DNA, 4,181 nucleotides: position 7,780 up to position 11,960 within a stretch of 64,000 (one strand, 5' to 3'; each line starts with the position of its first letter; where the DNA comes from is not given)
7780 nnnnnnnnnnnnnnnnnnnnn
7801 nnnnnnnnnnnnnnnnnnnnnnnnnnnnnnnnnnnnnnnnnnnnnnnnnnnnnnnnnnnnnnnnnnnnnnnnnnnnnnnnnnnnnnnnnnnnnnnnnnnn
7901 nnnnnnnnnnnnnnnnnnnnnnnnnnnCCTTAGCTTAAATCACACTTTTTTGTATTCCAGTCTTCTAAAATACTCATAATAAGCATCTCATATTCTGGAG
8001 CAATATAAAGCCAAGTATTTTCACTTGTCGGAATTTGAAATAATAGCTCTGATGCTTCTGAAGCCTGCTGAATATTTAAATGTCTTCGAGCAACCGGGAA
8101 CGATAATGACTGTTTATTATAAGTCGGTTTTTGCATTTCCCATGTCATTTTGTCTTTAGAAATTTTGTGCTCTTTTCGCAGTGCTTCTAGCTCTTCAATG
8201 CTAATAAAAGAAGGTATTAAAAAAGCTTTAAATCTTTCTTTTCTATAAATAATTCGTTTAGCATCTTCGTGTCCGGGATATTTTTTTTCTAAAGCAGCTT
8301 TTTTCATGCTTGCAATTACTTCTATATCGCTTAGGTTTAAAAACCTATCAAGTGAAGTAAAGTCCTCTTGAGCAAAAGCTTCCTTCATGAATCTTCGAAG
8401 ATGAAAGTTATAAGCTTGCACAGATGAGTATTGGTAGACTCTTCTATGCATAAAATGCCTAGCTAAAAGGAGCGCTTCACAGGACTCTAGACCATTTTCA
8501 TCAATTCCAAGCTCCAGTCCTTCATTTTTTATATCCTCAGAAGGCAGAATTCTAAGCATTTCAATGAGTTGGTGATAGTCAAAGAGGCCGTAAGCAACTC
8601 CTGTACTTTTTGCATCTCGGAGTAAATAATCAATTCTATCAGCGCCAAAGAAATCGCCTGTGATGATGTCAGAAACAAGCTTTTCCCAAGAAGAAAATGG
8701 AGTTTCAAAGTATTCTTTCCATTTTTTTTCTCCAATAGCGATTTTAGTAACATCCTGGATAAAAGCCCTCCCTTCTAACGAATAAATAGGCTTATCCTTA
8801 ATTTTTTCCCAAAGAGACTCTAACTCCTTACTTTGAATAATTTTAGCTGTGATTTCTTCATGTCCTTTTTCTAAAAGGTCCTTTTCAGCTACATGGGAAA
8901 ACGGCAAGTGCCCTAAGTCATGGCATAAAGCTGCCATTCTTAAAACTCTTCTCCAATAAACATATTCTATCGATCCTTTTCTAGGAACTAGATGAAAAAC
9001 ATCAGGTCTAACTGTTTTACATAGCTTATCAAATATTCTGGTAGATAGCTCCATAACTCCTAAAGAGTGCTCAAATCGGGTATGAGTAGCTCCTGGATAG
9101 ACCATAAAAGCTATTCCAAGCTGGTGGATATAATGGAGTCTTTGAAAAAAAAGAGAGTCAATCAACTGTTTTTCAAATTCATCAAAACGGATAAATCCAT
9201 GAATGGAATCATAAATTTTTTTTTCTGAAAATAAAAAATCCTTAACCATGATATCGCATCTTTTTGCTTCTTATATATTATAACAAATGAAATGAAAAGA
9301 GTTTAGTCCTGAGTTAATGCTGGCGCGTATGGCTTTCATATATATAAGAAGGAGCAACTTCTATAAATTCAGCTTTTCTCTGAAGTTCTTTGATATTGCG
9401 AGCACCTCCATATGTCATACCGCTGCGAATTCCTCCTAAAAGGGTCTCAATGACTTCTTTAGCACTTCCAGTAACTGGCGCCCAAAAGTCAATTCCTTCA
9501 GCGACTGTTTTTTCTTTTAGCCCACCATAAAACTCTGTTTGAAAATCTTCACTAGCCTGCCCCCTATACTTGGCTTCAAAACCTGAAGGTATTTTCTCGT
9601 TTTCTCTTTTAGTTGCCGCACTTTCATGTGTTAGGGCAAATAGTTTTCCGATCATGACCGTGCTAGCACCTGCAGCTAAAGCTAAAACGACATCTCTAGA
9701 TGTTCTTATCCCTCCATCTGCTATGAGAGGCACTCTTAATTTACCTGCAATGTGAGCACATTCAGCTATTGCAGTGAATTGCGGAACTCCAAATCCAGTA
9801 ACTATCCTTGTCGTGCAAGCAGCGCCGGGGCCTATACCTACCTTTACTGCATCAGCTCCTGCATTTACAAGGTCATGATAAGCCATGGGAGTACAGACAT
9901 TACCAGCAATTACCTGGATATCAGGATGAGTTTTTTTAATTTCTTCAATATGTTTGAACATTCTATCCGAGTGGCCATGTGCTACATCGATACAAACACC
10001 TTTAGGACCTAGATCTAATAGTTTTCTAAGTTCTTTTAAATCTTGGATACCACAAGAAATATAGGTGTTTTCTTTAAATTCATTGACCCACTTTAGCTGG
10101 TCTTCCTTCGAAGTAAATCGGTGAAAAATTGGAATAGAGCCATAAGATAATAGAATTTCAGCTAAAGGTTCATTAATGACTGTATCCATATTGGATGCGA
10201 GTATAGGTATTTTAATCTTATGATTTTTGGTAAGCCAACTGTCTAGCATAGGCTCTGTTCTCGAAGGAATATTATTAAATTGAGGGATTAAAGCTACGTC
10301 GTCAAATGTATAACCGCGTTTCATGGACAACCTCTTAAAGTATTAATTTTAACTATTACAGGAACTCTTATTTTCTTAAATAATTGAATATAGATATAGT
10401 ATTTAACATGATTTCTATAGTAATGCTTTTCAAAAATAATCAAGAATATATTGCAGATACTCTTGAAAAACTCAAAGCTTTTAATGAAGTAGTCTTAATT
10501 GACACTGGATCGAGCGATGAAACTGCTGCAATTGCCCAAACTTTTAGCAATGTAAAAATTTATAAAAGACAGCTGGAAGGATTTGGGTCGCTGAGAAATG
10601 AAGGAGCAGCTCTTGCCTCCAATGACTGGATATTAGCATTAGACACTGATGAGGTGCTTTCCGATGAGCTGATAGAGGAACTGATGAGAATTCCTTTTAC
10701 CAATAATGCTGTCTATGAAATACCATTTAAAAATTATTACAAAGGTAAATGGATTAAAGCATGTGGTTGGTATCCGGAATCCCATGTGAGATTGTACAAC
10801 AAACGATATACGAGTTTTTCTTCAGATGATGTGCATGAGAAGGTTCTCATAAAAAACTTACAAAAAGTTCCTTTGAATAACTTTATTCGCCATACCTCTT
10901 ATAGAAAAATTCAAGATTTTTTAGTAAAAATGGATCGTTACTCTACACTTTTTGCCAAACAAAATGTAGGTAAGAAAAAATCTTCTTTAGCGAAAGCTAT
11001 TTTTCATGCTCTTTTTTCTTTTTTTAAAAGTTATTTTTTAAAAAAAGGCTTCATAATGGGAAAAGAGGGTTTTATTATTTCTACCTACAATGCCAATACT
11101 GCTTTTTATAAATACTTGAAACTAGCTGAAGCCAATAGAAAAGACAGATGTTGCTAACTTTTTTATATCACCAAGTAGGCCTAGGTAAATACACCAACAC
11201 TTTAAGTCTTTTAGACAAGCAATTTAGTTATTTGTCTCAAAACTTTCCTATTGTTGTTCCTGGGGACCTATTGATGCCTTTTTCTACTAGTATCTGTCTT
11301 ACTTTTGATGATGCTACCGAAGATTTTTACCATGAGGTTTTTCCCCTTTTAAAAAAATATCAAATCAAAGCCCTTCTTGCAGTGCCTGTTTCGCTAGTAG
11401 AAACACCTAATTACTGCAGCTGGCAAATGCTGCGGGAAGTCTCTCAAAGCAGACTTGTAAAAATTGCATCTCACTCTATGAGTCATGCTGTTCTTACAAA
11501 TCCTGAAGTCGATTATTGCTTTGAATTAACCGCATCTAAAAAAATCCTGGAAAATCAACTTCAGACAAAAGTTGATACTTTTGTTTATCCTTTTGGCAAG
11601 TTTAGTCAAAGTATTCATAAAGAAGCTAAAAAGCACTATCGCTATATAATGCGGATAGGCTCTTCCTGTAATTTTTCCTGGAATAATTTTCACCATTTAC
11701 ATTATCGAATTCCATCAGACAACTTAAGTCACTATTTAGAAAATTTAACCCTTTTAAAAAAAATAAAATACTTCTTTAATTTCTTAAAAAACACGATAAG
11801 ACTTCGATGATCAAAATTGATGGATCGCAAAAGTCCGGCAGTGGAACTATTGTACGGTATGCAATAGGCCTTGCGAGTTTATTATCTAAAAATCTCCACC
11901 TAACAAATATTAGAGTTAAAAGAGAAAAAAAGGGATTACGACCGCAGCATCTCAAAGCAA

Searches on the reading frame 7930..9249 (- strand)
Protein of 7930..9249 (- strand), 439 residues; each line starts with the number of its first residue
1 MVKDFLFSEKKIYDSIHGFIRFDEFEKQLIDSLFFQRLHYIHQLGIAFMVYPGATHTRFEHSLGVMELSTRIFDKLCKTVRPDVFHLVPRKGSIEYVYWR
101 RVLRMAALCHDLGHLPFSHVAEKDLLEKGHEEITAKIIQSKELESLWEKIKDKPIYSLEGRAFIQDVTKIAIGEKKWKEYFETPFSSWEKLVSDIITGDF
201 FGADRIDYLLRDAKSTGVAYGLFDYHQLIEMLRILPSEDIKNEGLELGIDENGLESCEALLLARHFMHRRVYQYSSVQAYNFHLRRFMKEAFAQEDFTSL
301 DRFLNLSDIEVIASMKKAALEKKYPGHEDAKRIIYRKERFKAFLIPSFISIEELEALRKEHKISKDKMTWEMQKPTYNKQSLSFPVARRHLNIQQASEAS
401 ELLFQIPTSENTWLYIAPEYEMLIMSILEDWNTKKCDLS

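Call 32: search_protein_families(library=pfam, proteins=[window:7930-9249:-], max_evalue=0.00001)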
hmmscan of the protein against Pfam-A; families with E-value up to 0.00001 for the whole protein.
window:7930-9249:- (439 aa): 2 families
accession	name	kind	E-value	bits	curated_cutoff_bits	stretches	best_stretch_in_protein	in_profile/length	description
PF01966.28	HD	-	1.2e-09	38.9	22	1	58-145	1-73/116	HD domain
PF19276.4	HD_assoc_2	-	3.1e-08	33.8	23.1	1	229-343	7-107/222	HD associated region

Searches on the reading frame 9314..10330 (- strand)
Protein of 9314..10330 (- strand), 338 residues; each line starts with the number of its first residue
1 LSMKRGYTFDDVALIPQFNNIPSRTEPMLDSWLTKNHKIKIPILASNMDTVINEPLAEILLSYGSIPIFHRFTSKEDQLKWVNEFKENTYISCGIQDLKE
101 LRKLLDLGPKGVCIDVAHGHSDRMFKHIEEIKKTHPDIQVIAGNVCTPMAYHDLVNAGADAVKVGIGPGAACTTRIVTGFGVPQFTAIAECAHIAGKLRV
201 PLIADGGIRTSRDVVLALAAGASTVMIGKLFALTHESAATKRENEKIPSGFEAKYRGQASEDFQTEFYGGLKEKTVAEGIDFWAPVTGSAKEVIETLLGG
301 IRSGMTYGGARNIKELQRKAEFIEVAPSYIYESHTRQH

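Call 32: search_protein_families(library=pfam, proteins=[window:9314-10330:-], max_evalue=0.00001)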
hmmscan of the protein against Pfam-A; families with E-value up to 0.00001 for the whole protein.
window:9314-10330:- (338 aa): 5 families
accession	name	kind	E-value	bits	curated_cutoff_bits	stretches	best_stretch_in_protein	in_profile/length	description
PF00478.31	IMPDH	-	1.2e-90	304.5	25.6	1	6-335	1-344/345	IMP dehydrogenase / GMP reductase domain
PF01070.24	FMN_dh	-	2.1e-10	40.6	24.9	1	125-233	207-307/350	FMN-dependent dehydrogenase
PF03060.21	NMO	-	2.8e-10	40.6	28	1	87-247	92-241/331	Nitronate monooxygenase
PF01645.23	Glu_synthase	-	2.8e-08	33.8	20.4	1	124-229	191-305/369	Conserved region in glutamate synthase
PF00977.27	His_biosynth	-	8e-08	32.4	23.6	0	192-235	66-109/228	Histidine biosynthesis protein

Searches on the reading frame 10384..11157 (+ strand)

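Call 32: search_protein_families(library=pfam, proteins=[window:10384-11157:+], max_evalue=0.00001)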
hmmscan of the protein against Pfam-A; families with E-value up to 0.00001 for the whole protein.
window:10384-11157:+ (257 aa): 2 families
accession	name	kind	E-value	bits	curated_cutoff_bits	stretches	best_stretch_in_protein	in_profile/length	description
PF00535.33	Glycos_transf_2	-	1.9e-18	67.4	23.3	1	11-109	1-108/168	Glycosyl transferase family 2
PF10111.15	Glyco_tranf_2_2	-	2.7e-06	27.5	27.3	1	14-103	6-105/276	Glycosyltransferase like family 2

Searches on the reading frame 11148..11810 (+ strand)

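Call 32: search_protein_families(library=pfam, proteins=[window:11148-11810:+], max_evalue=0.00001)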
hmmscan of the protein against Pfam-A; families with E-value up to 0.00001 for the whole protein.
window:11148-11810:+ (220 aa): 1 family
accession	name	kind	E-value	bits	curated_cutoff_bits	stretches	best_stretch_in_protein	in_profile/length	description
PF01522.26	Polysacc_deac_1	-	4e-17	62.8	23.1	1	48-163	8-119/124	Polysaccharide deacetylase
